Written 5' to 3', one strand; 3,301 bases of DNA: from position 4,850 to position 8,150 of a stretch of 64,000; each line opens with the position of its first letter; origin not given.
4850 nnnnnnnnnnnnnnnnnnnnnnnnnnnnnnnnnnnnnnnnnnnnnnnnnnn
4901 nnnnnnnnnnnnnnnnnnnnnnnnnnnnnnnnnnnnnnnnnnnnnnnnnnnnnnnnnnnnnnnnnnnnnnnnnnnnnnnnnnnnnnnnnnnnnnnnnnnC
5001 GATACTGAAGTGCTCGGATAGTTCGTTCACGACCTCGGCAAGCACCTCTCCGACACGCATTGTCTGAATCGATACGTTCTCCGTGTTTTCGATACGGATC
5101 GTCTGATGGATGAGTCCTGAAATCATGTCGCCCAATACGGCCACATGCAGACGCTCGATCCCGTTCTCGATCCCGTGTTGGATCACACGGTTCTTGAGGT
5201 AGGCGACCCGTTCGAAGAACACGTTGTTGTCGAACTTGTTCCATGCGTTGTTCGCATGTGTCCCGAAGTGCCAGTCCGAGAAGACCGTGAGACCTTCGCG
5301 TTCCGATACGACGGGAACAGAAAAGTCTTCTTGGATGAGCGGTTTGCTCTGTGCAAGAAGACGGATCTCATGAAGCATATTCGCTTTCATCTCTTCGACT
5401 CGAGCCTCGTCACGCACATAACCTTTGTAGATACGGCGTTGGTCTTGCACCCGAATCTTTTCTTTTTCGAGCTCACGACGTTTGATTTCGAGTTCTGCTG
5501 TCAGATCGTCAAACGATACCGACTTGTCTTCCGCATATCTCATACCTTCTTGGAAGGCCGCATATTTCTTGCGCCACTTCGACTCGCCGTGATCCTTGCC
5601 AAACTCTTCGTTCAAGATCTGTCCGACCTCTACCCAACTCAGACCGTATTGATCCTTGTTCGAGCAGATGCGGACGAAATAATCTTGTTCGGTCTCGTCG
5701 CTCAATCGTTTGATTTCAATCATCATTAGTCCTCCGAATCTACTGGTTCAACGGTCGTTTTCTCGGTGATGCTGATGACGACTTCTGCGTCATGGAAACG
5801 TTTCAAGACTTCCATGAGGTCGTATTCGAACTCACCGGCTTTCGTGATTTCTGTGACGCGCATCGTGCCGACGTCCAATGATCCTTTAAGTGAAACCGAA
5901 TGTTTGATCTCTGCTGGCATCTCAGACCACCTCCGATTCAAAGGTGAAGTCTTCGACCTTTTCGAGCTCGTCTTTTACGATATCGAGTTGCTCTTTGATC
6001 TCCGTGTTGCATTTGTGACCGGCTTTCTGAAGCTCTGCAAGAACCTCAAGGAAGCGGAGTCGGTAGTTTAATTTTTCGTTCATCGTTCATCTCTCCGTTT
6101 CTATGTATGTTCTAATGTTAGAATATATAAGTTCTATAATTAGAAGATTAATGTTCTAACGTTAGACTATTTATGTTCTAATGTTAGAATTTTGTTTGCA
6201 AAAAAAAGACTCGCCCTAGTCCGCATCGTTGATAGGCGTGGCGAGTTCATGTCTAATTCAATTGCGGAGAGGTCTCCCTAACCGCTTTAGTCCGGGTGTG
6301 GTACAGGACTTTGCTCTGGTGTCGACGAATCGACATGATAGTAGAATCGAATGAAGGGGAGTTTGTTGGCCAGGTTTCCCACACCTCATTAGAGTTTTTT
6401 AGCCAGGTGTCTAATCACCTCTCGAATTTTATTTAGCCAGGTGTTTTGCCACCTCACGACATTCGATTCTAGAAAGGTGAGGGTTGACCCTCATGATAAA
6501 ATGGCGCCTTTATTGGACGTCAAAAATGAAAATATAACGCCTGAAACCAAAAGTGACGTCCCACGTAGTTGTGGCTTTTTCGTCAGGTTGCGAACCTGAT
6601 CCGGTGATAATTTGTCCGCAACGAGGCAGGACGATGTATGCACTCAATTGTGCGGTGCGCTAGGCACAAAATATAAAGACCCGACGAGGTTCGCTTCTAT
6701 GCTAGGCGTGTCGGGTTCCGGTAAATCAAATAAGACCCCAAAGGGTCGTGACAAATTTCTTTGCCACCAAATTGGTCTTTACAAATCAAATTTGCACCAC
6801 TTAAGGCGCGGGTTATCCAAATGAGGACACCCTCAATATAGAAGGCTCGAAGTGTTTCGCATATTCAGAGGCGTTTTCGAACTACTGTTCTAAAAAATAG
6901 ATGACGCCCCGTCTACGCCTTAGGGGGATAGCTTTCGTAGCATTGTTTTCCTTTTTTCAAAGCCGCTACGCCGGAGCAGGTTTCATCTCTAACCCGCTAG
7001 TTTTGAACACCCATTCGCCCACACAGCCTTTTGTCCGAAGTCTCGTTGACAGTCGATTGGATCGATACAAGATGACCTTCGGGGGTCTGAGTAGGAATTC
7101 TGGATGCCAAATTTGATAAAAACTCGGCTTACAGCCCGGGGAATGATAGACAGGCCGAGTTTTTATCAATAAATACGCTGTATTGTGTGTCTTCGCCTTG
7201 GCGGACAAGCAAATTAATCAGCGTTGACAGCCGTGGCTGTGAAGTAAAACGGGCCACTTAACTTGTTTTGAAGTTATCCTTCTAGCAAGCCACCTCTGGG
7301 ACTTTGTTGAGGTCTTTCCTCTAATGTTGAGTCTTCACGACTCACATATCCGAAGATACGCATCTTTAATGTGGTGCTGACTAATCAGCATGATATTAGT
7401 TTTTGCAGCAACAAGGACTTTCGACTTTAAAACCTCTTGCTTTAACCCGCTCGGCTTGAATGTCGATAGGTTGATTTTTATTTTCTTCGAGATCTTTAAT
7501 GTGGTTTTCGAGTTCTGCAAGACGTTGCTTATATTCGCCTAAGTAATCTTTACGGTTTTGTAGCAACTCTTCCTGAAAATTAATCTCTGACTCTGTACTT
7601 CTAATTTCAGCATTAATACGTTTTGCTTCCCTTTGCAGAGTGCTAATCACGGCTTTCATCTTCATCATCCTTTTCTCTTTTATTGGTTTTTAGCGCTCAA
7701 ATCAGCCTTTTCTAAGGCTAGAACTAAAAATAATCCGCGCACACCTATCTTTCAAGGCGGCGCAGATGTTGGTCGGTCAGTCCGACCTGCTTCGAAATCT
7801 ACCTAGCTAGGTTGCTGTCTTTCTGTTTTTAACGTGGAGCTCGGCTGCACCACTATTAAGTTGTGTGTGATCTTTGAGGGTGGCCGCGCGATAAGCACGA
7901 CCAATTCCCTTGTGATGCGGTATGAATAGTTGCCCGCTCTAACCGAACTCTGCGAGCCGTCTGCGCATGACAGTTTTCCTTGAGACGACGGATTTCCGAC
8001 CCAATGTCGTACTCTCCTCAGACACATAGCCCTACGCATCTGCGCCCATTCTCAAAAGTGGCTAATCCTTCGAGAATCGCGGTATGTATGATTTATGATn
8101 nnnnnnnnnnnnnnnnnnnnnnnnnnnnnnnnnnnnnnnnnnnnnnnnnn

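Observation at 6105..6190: Four phased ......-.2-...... palindromes at the head of the leftward late operon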

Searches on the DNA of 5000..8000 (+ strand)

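Call 6: search_dna_similar(query=window:5000-8000:+, collection=phages, mode=distant, max_rows=30)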
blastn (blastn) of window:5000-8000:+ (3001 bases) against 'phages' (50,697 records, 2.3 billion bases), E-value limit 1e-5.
No match.

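Call 44: search_rna_families(source=window, start=6050, end=7050, threshold=evalue, max_evalue=10, show_alignments=3)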
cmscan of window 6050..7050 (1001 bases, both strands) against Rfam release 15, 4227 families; matches with E-value up to 10: 8.
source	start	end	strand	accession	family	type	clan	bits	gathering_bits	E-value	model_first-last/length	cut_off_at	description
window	6209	6245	-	RF03085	abiF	Gene; sRNA;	-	31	37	0.0022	1-37/37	no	abiF RNA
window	6070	6194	+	RF01580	RUF3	Gene; sRNA;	-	20.7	80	7.7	1-187/187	no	Plasmodium RNA of unkown function RU6-F3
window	6111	6188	+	RF00956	MIR1444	Gene; miRNA;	-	19.2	80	1.2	1-85/85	no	MIR1444 microRNA precursor family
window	6089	6186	-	RF02323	TtnuHACA16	Gene; snRNA; snoRNA; HACA-box;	-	19.2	100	7.6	1-117/117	no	Tetrahymena snoRNA TtnuHACA16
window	6139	6182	+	RF04291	mir-368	Gene; miRNA;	CL00149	18.7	58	1.6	1-72/72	no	mir-368 microRNA precursor family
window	6112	6188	+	RF03616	MIR1888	Gene; miRNA;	-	18.4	72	1.8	14-90/101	no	MIR1888 microRNA precursor family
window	6132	6226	+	RF01199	snR58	Gene; snRNA; snoRNA; CD-box;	CL00077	18.4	70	4.5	1-97/97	no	Small nucleolar RNA snR58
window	6362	6501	-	RF02035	IMES-2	Gene;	-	12.3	54.7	2.5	1-141/141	no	IMES-2 RNA motif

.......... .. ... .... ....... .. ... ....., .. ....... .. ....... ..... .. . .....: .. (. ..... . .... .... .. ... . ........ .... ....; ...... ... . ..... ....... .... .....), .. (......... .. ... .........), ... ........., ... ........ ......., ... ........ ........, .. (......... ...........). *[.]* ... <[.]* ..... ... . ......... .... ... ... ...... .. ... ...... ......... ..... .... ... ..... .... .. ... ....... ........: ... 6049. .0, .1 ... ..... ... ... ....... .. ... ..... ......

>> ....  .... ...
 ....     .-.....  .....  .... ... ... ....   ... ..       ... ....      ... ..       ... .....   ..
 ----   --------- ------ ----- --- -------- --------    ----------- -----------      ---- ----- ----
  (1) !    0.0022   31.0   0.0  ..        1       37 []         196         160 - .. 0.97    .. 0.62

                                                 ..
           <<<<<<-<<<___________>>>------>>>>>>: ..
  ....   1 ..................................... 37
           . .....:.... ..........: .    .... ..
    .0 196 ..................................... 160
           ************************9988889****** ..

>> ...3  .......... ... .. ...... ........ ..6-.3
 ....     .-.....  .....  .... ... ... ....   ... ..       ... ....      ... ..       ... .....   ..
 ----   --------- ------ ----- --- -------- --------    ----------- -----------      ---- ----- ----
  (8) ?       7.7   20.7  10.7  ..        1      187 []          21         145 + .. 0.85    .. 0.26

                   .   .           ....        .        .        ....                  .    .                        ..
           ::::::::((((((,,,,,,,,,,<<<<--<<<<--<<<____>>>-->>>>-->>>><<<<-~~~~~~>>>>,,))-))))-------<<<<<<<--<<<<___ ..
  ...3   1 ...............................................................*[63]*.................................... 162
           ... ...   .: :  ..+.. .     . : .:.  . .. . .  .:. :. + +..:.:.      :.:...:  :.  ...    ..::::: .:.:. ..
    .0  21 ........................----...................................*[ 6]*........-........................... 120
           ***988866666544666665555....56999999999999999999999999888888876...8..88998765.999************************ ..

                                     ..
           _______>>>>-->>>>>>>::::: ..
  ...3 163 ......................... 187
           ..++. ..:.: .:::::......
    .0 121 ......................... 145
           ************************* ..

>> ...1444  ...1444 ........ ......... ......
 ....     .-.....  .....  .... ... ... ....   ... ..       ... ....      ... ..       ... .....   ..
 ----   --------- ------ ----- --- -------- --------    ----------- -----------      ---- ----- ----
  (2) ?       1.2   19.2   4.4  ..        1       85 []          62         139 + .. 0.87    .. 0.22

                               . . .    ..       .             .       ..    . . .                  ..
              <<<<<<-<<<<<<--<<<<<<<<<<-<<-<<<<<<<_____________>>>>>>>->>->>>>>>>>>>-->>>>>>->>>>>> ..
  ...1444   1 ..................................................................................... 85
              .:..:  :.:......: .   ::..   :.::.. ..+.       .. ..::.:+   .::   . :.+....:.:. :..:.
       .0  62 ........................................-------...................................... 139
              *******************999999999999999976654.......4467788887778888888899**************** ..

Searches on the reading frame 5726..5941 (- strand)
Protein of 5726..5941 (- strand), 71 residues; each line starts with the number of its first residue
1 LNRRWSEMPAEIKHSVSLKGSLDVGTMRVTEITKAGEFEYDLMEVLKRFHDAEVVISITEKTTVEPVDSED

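Call 11: search_protein_families(library=pfam, proteins=[window:5726-5941:-], max_evalue=0.01)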
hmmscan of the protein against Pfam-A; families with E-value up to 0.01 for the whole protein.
window:5726-5941:- (71 aa): 1 family
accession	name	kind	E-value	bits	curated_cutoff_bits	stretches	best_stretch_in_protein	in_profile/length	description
PF09642.15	YonK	-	2.6e-15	56.8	25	1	10-66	2-59/60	YonK protein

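Call 14: search_protein_families(library=phrogs, proteins=[window:5726-5941:-], max_evalue=0.001)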
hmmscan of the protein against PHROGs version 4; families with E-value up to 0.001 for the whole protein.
window:5726-5941:- (71 aa): 1 family
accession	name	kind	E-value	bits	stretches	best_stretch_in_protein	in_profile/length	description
phrog_8651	-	unknown function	1.9e-16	61.1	1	10-65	2-57/62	-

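Call 108: search_solved_structures(query=window:5726-5941:-, max_evalue=1, show_alignments=1)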
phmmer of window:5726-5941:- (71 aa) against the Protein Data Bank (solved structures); distinct sequences matched with E-value up to 1: 1.
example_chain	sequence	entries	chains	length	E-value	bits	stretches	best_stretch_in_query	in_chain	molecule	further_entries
2h4o_A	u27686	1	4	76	1.4e-07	34.7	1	12-63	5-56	YonK protein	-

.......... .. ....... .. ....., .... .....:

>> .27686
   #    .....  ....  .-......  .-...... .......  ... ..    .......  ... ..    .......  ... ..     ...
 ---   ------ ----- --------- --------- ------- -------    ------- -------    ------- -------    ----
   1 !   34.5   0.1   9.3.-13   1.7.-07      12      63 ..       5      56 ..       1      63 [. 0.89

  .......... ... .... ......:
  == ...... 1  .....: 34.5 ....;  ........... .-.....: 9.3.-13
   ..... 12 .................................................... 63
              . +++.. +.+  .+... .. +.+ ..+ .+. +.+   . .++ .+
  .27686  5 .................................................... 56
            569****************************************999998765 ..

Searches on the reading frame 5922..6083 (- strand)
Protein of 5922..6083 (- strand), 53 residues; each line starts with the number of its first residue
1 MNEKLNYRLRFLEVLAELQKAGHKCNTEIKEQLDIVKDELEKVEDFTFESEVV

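Call 11: search_protein_families(library=pfam, proteins=[window:5922-6083:-], max_evalue=0.01)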
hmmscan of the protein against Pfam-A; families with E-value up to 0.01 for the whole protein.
window:5922-6083:- (53 aa): 0 families

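Call 14: search_protein_families(library=phrogs, proteins=[window:5922-6083:-], max_evalue=0.001)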
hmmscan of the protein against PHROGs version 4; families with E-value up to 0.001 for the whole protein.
window:5922-6083:- (53 aa): 1 family
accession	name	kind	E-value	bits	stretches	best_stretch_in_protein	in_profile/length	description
phrog_29480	-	unknown function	2e-06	28.9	1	2-39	5-42/189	-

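Call 53: find_homologous_proteins(query=window:5922-6083:-, max_evalue=0.001)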
Query window:5922-6083:- (53 aa): 10 proteins with E <= 0.001 among 10 candidates.
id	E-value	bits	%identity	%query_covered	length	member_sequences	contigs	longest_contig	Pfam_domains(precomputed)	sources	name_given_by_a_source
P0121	2.3e-24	100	98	96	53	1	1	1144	-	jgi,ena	-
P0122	3.2e-22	94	90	96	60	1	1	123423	-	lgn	-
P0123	1.5e-16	76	75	91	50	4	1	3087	-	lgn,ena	-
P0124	2.9e-16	75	73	92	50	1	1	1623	-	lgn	-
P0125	3.9e-15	72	73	96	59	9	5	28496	-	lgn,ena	-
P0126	1.1e-14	70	72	100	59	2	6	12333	-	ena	-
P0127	4.2e-14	69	69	96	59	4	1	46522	-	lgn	-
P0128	6.0e-14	68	70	100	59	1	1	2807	-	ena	-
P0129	1.4e-13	67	66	100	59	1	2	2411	-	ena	-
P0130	2.7e-13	66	69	96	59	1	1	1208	-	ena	-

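Call 54: find_encoding_contigs(protein=P0122, flank=10000, max_places=2)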
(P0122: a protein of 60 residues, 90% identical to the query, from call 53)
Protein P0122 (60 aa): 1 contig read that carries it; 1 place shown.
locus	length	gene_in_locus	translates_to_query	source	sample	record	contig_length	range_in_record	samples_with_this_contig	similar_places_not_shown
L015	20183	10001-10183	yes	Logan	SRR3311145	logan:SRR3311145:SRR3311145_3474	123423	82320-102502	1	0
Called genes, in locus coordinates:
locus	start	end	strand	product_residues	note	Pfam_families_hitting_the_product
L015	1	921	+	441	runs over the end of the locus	-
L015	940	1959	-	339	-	PF02899:Phage_int_SAM_1, PF13495:Phage_int_SAM_4 (faint), PF00589:Phage_integrase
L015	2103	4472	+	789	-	PF23139:OB_YrrC, PF14490:HHH_RecD2, PF05970:PIF1, PF13604:AAA_30, PF13245:AAA_19, PF18335:SH3_13, PF01443:Viral_helicase1 (weak), PF13538:UvrD_C_2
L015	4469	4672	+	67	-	-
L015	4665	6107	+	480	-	-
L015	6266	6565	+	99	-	PF00216:Bac_DNA_binding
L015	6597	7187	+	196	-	PF13638:PIN_4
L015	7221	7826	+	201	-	PF02562:PhoH, PF13604:AAA_30 (weak)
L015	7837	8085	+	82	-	-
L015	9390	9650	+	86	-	-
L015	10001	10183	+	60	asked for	-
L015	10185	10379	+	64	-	PF09642:YonK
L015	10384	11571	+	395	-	PF27386:YonJ_N, PF12850:Metallophos_2 (weak)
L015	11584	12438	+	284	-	PF27269:YonG_N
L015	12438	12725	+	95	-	-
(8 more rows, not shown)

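Call 55: find_encoding_contigs(protein=P0125, flank=10000, max_places=5)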
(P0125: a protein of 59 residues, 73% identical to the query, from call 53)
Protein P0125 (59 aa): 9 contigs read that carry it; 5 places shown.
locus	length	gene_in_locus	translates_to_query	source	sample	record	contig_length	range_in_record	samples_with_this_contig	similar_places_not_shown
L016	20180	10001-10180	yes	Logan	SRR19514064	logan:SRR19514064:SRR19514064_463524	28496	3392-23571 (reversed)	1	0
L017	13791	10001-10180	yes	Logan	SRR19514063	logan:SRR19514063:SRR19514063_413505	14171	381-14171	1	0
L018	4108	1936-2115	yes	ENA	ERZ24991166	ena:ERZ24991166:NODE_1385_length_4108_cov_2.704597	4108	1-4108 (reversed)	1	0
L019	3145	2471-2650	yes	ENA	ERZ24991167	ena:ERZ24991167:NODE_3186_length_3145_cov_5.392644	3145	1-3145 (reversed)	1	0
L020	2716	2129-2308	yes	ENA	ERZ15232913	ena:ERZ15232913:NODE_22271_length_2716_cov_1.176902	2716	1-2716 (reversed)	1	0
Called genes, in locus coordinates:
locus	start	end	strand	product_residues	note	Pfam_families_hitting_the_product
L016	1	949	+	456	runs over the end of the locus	-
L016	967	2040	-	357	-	PF02899:Phage_int_SAM_1, PF00589:Phage_integrase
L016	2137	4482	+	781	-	PF23139:OB_YrrC (weak), PF14490:HHH_RecD2, PF05970:PIF1, PF13604:AAA_30, PF01443:Viral_helicase1 (faint), PF13245:AAA_19, PF18335:SH3_13, PF13538:UvrD_C_2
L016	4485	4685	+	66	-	-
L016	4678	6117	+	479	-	-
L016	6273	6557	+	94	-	PF00216:Bac_DNA_binding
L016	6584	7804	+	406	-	PF13638:PIN_4, PF02562:PhoH, PF13604:AAA_30 (weak)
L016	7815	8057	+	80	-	-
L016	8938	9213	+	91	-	-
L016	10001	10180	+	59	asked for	-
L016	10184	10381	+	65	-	PF09642:YonK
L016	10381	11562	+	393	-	PF27386:YonJ_N, PF12850:Metallophos_2 (faint)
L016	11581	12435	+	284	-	PF27269:YonG_N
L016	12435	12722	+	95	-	-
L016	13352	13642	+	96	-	-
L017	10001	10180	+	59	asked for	-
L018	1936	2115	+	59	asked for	-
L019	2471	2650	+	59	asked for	-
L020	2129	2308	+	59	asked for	-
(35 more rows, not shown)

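Call 56: find_encoding_contigs(protein=P0127, flank=10000, max_places=2)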
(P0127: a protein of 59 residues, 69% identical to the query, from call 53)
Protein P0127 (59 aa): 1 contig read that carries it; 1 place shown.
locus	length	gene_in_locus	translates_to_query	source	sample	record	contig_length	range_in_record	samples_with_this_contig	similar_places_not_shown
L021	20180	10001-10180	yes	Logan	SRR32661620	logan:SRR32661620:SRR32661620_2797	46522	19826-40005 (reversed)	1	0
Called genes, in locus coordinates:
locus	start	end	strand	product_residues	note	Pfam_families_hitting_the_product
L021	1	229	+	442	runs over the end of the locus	-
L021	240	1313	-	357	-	PF02899:Phage_int_SAM_1, PF13495:Phage_int_SAM_4 (faint), PF00589:Phage_integrase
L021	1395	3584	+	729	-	PF23139:OB_YrrC (weak), PF14490:HHH_RecD2, PF05970:PIF1 (weak), PF13245:AAA_19, PF13604:AAA_30, PF01443:Viral_helicase1 (faint), PF18335:SH3_13, PF13538:UvrD_C_2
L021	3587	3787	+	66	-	-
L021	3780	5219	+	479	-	-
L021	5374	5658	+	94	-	PF00216:Bac_DNA_binding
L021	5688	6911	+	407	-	PF13638:PIN_4, PF02562:PhoH, PF13604:AAA_30 (weak)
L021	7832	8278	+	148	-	-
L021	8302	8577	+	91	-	-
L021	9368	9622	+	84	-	-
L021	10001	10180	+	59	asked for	-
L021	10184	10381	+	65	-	PF09642:YonK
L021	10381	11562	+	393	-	PF27386:YonJ_N, PF12850:Metallophos_2 (faint)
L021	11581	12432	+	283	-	PF27269:YonG_N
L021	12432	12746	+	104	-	-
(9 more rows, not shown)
